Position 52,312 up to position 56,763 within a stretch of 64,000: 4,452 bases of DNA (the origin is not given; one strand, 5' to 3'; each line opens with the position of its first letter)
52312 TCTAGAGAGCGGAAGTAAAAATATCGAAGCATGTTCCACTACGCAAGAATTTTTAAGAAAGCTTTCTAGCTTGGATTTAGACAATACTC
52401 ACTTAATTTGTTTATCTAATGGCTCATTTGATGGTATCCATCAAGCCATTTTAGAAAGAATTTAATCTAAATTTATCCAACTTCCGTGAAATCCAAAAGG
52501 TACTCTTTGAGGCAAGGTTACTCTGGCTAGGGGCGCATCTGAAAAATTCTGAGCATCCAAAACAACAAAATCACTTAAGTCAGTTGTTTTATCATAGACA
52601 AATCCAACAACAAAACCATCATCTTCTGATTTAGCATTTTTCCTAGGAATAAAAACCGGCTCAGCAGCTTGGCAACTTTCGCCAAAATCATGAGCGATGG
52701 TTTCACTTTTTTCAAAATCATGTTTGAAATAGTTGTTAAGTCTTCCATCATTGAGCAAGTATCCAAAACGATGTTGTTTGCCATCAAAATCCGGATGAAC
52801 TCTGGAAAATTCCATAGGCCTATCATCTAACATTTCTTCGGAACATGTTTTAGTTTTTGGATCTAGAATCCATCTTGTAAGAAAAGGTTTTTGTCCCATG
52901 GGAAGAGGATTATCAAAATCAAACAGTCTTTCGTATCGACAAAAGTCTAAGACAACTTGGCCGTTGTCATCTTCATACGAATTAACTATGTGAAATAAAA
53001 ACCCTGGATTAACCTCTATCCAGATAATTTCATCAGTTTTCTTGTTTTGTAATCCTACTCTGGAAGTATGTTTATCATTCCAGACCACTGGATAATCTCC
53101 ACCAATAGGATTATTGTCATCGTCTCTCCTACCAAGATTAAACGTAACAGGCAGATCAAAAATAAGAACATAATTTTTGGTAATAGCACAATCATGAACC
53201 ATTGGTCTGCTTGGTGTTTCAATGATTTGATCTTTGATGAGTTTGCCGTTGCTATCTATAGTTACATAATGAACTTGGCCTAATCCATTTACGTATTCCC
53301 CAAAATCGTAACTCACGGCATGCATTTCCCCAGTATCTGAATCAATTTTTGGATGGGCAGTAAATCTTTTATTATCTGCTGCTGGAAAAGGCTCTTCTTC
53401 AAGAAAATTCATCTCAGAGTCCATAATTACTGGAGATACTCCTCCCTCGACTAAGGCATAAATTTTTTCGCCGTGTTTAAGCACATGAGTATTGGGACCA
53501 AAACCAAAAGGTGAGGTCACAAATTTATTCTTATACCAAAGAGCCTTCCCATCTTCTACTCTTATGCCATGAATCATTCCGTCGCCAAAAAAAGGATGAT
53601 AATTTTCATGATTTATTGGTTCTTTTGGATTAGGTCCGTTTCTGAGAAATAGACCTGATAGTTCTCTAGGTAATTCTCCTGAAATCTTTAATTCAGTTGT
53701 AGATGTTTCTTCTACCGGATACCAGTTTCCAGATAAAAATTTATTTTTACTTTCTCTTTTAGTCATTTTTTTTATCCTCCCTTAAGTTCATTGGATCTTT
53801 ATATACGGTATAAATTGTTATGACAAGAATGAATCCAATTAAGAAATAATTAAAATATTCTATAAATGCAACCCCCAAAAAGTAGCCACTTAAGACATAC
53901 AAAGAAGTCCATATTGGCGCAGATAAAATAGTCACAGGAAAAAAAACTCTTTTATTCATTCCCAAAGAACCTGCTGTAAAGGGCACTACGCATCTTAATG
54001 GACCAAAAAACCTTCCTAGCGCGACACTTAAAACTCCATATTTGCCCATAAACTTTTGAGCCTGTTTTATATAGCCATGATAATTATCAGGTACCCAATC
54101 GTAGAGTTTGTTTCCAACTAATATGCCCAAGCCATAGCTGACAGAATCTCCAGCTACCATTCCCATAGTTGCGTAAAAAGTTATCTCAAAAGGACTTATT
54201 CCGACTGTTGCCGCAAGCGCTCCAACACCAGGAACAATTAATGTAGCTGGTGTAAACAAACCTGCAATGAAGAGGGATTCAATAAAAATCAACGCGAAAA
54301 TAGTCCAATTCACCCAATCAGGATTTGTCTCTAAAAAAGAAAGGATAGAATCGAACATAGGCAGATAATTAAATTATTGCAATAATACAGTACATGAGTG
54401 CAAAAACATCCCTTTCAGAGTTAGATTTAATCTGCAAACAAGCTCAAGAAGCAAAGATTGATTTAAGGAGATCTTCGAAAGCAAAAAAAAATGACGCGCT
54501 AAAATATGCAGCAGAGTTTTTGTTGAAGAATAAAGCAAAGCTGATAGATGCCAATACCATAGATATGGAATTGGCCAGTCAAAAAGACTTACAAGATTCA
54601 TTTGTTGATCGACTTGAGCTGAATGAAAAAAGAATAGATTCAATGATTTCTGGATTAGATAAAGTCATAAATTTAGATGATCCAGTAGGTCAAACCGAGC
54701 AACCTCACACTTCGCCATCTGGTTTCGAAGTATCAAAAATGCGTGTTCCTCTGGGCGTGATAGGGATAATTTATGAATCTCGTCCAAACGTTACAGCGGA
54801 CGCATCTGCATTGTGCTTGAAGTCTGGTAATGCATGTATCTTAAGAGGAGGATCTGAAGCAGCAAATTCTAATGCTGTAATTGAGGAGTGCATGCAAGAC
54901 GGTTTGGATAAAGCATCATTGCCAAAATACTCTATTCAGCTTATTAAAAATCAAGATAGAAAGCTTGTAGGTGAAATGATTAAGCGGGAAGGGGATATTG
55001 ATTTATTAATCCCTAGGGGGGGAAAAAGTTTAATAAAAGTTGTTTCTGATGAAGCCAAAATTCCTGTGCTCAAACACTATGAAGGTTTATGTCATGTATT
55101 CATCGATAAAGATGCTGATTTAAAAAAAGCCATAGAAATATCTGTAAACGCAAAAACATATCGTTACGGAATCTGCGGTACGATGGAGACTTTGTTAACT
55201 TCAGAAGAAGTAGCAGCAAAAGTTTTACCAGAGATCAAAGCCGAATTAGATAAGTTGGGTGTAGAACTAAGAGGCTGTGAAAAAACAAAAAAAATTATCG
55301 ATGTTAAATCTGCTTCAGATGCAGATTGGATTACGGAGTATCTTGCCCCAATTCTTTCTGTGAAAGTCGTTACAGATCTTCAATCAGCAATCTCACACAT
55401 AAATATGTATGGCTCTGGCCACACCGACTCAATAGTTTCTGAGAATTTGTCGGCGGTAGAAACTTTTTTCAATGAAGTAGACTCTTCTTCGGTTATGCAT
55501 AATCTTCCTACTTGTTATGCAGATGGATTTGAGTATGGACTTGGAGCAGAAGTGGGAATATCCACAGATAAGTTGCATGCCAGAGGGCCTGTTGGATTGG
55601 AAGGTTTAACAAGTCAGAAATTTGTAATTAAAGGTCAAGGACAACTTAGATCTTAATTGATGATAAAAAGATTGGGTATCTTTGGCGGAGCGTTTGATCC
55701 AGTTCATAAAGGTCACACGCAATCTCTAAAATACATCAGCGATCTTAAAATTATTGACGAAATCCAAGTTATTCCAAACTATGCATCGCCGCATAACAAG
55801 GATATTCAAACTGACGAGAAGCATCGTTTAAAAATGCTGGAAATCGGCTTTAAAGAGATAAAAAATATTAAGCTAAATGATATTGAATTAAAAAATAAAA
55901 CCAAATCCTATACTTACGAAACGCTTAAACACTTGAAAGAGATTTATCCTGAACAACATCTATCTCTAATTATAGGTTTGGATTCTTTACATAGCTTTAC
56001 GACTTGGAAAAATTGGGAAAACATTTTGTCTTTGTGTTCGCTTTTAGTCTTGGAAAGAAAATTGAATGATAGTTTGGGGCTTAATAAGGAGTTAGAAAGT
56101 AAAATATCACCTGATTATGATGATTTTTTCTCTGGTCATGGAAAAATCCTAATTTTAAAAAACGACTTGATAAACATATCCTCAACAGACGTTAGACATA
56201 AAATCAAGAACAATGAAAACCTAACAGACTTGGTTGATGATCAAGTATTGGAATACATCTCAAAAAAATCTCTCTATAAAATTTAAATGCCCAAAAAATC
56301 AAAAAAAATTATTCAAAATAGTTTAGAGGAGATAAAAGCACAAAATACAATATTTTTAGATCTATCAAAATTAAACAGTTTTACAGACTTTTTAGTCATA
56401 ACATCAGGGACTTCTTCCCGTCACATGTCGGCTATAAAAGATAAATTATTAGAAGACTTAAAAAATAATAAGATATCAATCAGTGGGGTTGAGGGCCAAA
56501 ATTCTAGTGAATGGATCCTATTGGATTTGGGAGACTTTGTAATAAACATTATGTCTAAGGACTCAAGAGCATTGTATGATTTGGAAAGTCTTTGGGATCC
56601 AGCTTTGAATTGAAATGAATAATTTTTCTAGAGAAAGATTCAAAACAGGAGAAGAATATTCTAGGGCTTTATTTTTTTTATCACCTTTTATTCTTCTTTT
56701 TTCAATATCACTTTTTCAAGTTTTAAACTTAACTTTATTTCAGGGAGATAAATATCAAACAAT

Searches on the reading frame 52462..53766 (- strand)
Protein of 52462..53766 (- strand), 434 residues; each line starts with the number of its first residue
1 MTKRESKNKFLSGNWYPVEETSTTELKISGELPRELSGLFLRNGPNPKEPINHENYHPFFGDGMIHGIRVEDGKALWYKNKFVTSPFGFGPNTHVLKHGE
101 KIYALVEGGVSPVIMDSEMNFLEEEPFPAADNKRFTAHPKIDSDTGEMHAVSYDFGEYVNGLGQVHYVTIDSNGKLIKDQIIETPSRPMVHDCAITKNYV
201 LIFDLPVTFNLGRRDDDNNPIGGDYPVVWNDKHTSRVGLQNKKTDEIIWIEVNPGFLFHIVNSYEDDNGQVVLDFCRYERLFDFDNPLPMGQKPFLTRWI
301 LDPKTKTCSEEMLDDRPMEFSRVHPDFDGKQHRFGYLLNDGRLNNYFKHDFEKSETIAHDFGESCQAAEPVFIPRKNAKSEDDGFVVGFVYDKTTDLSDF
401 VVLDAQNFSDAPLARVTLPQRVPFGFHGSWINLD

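Call 38: search_protein_families(library=pfam, max_evalue=0.00001, proteins=[window:52462-53766:-])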
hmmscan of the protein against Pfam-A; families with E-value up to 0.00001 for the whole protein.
window:52462-53766:- (434 aa): 1 family
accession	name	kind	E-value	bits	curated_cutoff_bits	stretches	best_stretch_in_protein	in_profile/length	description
PF03055.21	RPE65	-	7.5e-105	352.1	27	2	92-431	108-468/469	Retinal pigment epithelial membrane protein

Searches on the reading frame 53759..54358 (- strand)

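Call 38: search_protein_families(library=pfam, max_evalue=0.00001, proteins=[window:53759-54358:-])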
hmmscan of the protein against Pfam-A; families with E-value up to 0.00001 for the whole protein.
window:53759-54358:- (199 aa): 1 family
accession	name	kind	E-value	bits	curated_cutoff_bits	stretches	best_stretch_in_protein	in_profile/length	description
PF09335.16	VTT_dom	-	7.1e-15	56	33.9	1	43-159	2-122/123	VTT domain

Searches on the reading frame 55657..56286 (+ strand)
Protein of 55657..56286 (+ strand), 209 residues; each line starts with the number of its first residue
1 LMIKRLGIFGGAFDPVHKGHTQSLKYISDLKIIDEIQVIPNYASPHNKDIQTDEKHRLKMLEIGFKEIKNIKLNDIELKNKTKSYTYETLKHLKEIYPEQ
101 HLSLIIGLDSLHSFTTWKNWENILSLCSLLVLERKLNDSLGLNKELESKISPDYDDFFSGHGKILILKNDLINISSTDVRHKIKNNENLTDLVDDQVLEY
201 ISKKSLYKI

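Call 38: search_protein_families(library=pfam, max_evalue=0.00001, proteins=[window:55657-56286:+])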
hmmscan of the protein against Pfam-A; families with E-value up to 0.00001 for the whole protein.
window:55657-56286:+ (209 aa): 1 family
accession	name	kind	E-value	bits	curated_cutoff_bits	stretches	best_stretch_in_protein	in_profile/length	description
PF01467.32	CTP_transf_like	-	3.7e-20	72.9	21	1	8-181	1-132/133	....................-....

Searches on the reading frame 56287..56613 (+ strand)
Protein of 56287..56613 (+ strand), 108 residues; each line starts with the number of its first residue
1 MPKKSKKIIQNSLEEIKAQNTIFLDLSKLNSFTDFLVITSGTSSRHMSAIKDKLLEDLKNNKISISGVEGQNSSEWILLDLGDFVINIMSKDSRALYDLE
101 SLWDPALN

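Call 38: search_protein_families(library=pfam, max_evalue=0.00001, proteins=[window:56287-56613:+])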
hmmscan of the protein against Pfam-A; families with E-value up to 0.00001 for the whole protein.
window:56287-56613:+ (108 aa): 1 family
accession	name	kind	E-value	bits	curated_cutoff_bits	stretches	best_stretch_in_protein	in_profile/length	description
PF02410.21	RsfS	-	4.4e-28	97.8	21.6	1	9-103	3-98/98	Ribosomal silencing factor during starvation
